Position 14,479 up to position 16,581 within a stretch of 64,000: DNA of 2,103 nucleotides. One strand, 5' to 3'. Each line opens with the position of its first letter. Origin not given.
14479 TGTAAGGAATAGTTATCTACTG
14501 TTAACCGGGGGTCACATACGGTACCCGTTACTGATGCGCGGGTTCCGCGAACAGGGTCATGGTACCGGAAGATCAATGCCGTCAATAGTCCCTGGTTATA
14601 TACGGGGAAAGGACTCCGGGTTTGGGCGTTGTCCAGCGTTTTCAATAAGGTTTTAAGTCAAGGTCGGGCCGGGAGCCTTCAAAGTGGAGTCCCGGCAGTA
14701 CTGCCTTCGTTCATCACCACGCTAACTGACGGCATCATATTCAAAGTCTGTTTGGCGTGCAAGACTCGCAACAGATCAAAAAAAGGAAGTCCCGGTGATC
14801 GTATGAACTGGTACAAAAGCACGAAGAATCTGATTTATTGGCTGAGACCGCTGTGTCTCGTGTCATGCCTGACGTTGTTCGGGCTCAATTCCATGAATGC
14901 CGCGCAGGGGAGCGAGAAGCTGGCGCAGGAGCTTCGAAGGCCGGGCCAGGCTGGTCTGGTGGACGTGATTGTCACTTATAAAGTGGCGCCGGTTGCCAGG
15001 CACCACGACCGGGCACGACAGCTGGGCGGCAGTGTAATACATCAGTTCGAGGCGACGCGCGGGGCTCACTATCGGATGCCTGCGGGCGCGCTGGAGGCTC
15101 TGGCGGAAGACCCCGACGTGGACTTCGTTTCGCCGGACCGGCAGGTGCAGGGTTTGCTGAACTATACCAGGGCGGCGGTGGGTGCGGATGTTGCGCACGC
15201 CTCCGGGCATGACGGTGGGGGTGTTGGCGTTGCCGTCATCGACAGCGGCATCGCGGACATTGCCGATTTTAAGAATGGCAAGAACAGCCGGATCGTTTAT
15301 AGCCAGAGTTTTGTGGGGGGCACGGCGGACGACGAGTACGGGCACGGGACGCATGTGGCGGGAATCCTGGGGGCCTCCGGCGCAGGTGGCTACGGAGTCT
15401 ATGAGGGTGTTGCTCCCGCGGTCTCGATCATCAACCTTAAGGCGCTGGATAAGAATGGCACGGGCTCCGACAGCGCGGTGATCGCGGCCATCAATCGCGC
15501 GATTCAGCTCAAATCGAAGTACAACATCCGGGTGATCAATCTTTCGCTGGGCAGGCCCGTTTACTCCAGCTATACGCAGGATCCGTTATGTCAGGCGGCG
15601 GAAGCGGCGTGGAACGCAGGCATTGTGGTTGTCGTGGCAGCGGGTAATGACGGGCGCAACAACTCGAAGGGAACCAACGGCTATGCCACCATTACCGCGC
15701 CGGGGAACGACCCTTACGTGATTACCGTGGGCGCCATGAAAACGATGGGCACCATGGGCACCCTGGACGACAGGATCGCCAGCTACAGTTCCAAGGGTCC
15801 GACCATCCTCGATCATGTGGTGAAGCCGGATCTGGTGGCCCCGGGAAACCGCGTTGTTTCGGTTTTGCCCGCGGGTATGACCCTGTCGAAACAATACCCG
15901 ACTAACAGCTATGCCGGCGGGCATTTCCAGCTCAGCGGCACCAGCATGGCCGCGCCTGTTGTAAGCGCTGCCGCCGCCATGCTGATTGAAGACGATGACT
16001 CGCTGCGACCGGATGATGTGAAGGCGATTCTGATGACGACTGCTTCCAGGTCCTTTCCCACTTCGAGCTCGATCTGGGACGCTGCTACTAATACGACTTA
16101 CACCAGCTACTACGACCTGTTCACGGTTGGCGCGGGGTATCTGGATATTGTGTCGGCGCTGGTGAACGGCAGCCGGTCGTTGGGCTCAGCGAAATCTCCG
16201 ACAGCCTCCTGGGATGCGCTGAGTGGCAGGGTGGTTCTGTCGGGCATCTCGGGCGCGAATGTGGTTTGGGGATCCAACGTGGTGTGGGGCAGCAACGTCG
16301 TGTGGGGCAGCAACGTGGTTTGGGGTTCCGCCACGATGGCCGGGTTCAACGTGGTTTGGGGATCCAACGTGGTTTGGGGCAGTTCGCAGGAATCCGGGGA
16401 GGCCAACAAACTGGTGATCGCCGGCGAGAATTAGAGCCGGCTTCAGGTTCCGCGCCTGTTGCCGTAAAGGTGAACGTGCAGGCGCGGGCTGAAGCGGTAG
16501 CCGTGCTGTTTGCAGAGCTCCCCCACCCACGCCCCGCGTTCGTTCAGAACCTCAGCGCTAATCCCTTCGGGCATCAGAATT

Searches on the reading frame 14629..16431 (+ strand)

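Call 69: search_protein_families(library=pfam, proteins=[window:14629-16431:+], max_evalue=0.00001)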
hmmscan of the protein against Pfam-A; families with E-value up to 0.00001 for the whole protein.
window:14629-16431:+ (601 aa): 1 family
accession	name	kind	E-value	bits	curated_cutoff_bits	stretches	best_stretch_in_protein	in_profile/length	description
PF00082.27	Peptidase_S8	-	6.7e-48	163.9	21.8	1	196-478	1-274/288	Subtilase family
